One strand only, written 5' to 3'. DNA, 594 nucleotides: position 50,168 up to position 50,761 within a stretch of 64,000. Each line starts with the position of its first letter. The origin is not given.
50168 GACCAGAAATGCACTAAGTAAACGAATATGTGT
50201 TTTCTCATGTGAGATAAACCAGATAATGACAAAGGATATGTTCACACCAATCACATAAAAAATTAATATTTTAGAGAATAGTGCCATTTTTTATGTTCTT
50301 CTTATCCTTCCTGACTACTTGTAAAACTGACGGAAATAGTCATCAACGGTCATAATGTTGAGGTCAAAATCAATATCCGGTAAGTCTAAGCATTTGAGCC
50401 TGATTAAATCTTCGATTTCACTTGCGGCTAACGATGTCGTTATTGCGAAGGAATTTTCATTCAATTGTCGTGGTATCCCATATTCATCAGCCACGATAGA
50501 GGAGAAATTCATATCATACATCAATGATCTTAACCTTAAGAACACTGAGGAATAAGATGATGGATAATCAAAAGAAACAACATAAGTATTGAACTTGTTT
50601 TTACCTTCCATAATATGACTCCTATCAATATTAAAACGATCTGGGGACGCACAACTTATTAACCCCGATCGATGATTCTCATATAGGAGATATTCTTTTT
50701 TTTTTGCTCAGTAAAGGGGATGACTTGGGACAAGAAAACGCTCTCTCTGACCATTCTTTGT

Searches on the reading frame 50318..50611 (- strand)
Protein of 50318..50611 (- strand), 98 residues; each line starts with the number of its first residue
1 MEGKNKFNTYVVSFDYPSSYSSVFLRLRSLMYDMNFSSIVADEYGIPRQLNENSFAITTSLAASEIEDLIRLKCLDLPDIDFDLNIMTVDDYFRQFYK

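Call 15: find_homologous_proteins(query=window:50318-50611:-)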
Query window:50318-50611:- (98 aa): 47 proteins with E <= 0.001 among 50 candidates.
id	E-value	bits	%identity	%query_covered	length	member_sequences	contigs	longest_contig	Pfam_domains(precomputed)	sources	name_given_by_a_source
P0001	9.3e-57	206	99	100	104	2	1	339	PF11080.14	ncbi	ncbi:hypothetical protein Q604_UNBC04568G0001, partial [human gut metagenome]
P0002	1.0e-56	206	99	100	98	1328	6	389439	PF11080.14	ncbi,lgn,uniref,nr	ncbi:TPA: type V toxin-antitoxin system endoribonuclease antitoxin GhoS [Escherichia coli]|uniref:ty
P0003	8.9e-55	200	97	100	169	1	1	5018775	PF10753.16,PF11080.14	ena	-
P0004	2.6e-54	199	97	100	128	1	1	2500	PF11080.14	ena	-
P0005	6.0e-54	197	98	97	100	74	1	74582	PF11080.14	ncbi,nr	ncbi:TPA: type V toxin-antitoxin system endoribonuclease antitoxin GhoS [Escherichia coli]|nr:type V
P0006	2.0e-53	196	94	100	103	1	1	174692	PF11080.14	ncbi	ncbi:TPA: type V toxin-antitoxin system endoribonuclease antitoxin GhoS [Escherichia coli]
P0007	5.6e-52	191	95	100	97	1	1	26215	PF11080.14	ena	-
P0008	9.3e-52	190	92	100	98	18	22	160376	PF11080.14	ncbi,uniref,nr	ncbi:type V toxin-antitoxin system endoribonuclease antitoxin GhoS [Escherichia coli]|uniref:type V 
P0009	1.2e-49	184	100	90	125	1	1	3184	PF11080.14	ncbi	-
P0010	9.2e-49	181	97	92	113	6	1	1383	PF11080.14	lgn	-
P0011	6.2e-47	175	84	100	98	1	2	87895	PF11080.14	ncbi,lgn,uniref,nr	ncbi:hypothetical protein EAMG_04964 [Escherichia coli M056]|uniref:type V toxin-antitoxin system en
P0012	1.3e-45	171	91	100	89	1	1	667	PF11080.14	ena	-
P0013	1.7e-44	167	98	84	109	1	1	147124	PF11080.14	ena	-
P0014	1.8e-43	164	77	100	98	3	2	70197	PF11080.14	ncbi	-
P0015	2.3e-43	164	95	86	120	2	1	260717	PF11080.14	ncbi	-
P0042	1.5e-18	84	65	69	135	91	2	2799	PF10753.16,PF11080.14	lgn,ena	-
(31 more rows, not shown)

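Call 22: find_related_loci(query=A2, collection=genome_contigs, flank=2500)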
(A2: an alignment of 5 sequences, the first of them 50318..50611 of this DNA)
Query A2 (98 aa) in genome_contigs; peptide patterns used: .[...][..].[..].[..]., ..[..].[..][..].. (x = any residue, [..] = any of these).
314 stretches matched a pattern; 5 encode a relative of the query (tblastn E <= 1e-3); 5 distinct loci.
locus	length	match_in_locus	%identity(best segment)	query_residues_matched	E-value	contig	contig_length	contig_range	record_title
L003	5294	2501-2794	98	1-98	1e-62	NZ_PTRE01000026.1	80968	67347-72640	Escherichia sp. MOD1-EC7003 MOD1-EC7003_26_length_80968_cov_127, whole genome shotgun sequence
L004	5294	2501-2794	96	1-98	4e-62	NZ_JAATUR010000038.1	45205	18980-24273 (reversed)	Escherichia coli strain SCPM-O-B-8794 38length=45205, whole genome shotgun sequence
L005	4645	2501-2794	98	1-98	2e-62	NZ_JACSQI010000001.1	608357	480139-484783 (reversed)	Escherichia whittamii strain Sa2BVA5 NODE_1_length_608357_cov_8.774854, whole genome shotgun sequence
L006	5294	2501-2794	95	1-98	4e-61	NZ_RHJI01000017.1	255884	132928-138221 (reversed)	Escherichia sp. E1V33 1V33_17_consensus, whole genome shotgun sequence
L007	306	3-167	100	44-98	6e-38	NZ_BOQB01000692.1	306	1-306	Bacillus sanguinis strain BML-BC004 BML-BC004_contig_692, whole genome shotgun sequence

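Call 24: find_encoding_contigs(protein=P0011, flank=2500, max_places=3)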
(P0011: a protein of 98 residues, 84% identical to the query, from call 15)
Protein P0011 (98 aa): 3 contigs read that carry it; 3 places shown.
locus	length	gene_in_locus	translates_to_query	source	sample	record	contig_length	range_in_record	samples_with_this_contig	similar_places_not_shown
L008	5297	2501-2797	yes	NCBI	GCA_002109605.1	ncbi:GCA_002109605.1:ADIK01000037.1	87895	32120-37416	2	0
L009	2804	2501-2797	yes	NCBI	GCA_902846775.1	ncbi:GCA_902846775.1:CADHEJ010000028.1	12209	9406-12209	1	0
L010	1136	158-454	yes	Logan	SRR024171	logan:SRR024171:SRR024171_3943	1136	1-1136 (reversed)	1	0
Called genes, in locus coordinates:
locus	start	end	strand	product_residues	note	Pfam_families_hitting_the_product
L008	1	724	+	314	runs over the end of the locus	PF01276:OKR_DC_1, PF03711:OKR_DC_1_C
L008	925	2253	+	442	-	PF00324:AA_permease, PF13520:AA_permease_2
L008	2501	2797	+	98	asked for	PF11080:GhoS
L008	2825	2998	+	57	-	PF10753:Toxin_GhoT_OrtT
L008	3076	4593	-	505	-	PF01336:tRNA_anti-codon, PF00152:tRNA-synt_2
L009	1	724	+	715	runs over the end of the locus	PF03709:OKR_DC_1_N, PF01276:OKR_DC_1, PF03711:OKR_DC_1_C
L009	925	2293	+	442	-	PF00324:AA_permease, PF13520:AA_permease_2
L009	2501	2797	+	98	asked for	PF11080:GhoS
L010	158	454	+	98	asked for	PF11080:GhoS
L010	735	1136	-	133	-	PF00152:tRNA-synt_2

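Call 25: find_encoding_contigs(protein=P0014, flank=2500, max_places=3)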
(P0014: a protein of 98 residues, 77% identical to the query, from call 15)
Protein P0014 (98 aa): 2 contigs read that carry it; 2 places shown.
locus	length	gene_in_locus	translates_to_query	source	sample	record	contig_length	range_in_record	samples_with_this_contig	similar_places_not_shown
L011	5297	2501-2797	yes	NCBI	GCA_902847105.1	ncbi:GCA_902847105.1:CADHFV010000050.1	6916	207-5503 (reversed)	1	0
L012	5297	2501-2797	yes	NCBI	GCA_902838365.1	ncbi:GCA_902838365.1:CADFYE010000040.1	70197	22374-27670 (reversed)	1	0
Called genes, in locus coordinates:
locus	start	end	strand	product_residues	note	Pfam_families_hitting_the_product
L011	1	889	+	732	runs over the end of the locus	PF03709:OKR_DC_1_N, PF01276:OKR_DC_1, PF03711:OKR_DC_1_C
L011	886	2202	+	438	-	PF00324:AA_permease, PF13520:AA_permease_2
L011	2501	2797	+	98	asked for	PF11080:GhoS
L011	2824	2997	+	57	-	PF10753:Toxin_GhoT_OrtT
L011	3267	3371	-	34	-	-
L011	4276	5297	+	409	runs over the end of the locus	?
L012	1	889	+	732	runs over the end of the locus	PF03709:OKR_DC_1_N, PF01276:OKR_DC_1, PF03711:OKR_DC_1_C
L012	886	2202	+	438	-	PF00324:AA_permease, PF13520:AA_permease_2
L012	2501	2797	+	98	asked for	PF11080:GhoS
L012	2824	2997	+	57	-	PF10753:Toxin_GhoT_OrtT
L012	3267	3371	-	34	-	-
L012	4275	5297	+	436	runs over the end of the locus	PF00324:AA_permease, PF13520:AA_permease_2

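Call 26: find_encoding_contigs(protein=P0042, flank=2500, max_places=3)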
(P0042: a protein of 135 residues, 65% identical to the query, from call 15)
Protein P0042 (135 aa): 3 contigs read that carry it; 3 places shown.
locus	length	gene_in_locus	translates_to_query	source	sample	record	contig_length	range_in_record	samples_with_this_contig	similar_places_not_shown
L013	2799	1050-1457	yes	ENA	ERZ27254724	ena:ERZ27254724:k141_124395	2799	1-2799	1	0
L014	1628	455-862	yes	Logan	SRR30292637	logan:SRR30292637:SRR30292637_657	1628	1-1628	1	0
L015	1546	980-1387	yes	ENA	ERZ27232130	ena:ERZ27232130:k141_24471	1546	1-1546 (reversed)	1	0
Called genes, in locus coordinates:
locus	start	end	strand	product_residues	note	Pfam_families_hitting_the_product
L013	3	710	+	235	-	?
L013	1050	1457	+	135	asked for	PF11080:GhoS, PF10753:Toxin_GhoT_OrtT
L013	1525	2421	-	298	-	PF00892:EamA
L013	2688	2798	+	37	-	?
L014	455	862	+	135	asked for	PF11080:GhoS, PF10753:Toxin_GhoT_OrtT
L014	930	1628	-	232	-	?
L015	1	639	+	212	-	?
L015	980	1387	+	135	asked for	PF11080:GhoS, PF10753:Toxin_GhoT_OrtT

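Call 83: find_encoding_contigs(protein=P0008, flank=600, max_places=4)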
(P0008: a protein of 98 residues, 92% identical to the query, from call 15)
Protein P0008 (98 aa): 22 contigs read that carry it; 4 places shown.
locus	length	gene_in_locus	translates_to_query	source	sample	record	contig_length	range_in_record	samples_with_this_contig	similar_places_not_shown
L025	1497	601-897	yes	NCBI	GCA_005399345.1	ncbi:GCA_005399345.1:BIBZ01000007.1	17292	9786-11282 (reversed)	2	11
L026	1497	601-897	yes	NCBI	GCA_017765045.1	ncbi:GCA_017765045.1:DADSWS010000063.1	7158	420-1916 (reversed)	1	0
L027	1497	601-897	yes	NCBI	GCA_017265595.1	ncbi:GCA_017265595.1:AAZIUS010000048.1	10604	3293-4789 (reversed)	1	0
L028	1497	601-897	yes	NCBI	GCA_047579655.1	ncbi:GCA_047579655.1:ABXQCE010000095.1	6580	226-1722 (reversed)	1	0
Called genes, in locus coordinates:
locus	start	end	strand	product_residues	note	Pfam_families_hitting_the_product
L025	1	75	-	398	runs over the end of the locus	PF13817:DDE_Tnp_IS66_C (weak), PF03865:ShlB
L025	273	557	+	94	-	-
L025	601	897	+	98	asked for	PF11080:GhoS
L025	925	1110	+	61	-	PF10753:Toxin_GhoT_OrtT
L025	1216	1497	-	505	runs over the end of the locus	PF01336:tRNA_anti-codon, PF00152:tRNA-synt_2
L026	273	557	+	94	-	-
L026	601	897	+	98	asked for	PF11080:GhoS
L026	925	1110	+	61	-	PF10753:Toxin_GhoT_OrtT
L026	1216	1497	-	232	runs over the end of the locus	PF00152:tRNA-synt_2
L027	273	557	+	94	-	-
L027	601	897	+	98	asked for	PF11080:GhoS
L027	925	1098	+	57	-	PF10753:Toxin_GhoT_OrtT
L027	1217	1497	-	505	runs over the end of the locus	PF01336:tRNA_anti-codon, PF00152:tRNA-synt_2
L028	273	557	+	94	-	-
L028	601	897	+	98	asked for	PF11080:GhoS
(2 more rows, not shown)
